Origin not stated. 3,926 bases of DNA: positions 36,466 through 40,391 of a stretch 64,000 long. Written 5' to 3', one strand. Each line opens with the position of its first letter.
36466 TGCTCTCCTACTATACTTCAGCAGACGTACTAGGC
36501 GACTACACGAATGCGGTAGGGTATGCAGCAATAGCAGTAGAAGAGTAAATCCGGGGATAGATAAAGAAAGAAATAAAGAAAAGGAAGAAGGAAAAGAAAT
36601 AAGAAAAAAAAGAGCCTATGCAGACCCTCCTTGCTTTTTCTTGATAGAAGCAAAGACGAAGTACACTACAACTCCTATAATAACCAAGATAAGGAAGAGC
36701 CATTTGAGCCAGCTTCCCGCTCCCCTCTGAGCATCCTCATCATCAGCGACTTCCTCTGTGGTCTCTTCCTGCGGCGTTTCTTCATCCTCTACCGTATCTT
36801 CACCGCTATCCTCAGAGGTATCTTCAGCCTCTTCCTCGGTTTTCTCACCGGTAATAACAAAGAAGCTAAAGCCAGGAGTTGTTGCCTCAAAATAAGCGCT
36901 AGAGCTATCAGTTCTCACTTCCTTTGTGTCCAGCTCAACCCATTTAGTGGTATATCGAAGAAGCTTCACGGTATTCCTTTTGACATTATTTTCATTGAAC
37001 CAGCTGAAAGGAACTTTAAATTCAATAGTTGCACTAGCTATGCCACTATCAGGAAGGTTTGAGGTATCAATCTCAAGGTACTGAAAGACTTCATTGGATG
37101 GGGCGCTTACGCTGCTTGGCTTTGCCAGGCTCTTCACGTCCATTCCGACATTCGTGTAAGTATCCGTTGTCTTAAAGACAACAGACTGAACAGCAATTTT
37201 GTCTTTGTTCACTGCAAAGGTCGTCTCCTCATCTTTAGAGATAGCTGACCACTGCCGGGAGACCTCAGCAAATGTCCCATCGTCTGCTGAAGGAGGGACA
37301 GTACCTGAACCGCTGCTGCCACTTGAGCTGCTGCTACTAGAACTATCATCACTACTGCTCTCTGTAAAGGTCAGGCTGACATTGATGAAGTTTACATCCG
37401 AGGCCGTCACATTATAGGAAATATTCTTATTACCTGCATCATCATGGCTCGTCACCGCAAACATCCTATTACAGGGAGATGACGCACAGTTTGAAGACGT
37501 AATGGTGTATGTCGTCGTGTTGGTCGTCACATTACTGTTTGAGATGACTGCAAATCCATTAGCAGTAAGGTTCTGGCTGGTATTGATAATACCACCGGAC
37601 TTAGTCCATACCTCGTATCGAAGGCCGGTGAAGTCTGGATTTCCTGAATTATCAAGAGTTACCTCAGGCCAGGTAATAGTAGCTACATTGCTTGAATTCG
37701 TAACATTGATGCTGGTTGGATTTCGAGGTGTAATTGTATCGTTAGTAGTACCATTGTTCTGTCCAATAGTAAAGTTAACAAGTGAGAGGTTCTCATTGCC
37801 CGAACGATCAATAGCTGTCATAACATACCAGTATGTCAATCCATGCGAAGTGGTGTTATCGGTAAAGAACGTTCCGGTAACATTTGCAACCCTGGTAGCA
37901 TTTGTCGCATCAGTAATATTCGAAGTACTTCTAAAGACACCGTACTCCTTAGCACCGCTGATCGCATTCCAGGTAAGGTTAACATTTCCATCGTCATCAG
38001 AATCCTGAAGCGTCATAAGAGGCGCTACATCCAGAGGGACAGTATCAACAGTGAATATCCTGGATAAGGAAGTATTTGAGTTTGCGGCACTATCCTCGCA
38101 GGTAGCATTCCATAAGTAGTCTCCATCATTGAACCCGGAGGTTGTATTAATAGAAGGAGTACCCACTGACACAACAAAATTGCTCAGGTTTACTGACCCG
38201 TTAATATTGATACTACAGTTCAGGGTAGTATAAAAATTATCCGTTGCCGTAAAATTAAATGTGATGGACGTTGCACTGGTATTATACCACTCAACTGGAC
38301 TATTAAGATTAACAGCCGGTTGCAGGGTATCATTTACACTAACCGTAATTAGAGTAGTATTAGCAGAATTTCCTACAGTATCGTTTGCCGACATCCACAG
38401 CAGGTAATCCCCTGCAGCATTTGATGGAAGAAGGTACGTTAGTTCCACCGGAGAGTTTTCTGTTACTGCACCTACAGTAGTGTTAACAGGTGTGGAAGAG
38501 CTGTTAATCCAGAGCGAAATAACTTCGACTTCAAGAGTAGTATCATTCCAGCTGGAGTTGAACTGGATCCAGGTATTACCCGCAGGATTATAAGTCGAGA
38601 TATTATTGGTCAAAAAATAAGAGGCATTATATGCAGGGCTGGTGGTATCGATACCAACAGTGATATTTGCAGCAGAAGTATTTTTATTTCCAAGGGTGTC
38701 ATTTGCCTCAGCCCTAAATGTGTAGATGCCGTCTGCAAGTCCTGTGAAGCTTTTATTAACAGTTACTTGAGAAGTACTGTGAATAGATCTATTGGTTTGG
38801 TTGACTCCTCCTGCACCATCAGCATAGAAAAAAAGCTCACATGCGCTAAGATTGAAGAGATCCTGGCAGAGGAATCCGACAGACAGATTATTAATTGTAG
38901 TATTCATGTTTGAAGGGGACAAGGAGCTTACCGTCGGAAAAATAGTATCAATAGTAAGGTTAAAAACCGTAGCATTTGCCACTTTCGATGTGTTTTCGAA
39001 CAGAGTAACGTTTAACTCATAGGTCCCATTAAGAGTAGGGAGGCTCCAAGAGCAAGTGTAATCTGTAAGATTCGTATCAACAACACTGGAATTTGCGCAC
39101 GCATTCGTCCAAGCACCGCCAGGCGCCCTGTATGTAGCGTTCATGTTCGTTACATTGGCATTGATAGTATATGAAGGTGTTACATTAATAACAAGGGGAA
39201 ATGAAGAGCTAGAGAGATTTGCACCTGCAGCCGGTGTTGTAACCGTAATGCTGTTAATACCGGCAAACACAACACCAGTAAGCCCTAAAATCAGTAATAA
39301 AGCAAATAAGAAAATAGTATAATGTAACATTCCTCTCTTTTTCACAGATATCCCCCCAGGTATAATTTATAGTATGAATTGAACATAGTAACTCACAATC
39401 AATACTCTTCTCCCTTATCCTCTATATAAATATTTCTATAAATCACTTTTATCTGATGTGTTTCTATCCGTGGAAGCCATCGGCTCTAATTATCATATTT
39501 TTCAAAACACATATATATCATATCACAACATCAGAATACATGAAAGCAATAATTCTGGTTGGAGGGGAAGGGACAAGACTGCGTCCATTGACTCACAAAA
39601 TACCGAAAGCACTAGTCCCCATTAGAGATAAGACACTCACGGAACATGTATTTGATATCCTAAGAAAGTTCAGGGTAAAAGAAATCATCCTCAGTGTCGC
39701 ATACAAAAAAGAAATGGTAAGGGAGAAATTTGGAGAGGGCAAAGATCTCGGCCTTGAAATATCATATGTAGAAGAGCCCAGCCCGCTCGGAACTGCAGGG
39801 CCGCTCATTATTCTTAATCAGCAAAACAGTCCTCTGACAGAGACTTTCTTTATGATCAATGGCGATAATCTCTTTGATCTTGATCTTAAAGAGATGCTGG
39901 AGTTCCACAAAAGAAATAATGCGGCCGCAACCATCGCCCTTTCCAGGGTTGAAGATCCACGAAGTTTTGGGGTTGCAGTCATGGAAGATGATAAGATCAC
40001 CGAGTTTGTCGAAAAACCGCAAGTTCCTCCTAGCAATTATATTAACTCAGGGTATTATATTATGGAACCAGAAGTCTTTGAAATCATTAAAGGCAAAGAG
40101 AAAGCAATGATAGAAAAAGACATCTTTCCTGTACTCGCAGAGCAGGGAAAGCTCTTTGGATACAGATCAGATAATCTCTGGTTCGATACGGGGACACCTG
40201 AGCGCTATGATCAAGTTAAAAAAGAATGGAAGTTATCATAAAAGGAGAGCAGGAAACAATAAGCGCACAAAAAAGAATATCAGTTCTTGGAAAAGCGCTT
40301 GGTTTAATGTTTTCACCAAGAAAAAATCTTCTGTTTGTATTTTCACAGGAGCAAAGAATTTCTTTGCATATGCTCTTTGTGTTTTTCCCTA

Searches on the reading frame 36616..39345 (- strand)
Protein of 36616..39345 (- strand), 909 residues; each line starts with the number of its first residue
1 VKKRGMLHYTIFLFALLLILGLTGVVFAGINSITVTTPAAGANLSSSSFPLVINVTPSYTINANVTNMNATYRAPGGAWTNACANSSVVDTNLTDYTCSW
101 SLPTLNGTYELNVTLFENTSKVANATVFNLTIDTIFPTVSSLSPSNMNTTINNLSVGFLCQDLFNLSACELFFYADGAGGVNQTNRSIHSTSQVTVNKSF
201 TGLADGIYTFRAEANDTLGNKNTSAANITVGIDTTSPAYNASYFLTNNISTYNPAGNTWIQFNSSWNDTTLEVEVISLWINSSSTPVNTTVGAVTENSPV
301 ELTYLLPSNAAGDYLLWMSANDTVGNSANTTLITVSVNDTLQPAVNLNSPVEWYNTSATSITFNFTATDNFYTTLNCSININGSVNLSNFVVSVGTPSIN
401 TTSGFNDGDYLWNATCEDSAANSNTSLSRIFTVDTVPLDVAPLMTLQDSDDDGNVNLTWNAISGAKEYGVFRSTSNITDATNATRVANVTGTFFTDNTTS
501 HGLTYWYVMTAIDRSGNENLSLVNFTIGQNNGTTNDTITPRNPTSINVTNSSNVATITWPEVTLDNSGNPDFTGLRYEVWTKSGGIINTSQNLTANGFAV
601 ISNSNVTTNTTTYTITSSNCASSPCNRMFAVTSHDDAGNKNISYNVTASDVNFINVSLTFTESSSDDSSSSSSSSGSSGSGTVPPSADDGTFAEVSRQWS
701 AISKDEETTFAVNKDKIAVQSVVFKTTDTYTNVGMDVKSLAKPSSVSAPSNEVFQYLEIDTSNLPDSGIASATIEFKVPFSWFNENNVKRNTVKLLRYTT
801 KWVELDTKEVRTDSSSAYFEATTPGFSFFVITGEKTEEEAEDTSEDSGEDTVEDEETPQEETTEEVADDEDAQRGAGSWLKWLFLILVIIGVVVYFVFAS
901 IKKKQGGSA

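Call 38: search_protein_families(library=pfam, proteins=[window:36616-39345:-])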
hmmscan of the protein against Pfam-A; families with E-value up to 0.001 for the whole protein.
window:36616-39345:- (909 aa): 2 families
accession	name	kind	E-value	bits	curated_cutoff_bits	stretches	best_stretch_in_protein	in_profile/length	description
PF19077.6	Big_13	-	4.1e-08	34.1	27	1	356-435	24-102/102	Bacterial Ig-like domain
PF07495.19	Y_Y_Y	-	0.00063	20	26.6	0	197-230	29-62/65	Y_Y_Y domain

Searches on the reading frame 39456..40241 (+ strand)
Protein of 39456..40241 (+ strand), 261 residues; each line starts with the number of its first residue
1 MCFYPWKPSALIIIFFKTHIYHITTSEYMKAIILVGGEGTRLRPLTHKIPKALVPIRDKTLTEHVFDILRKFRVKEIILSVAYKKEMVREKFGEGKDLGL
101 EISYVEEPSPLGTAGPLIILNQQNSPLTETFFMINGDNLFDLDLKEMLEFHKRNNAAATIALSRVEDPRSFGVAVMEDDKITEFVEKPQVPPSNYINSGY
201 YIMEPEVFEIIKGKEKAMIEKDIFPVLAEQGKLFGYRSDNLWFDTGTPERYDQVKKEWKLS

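Call 38: search_protein_families(library=pfam, proteins=[window:39456-40241:+])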
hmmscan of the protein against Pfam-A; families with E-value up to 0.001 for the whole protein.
window:39456-40241:+ (261 aa): 2 families
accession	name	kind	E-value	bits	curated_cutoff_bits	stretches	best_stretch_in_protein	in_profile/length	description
PF00483.29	NTP_transferase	-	2.5e-51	175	21.2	1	30-255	1-239/245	Nucleotidyl transferase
PF12804.13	NTP_transf_3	-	1e-09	39.2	27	1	31-152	1-112/160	MobA-like NTP transferase domain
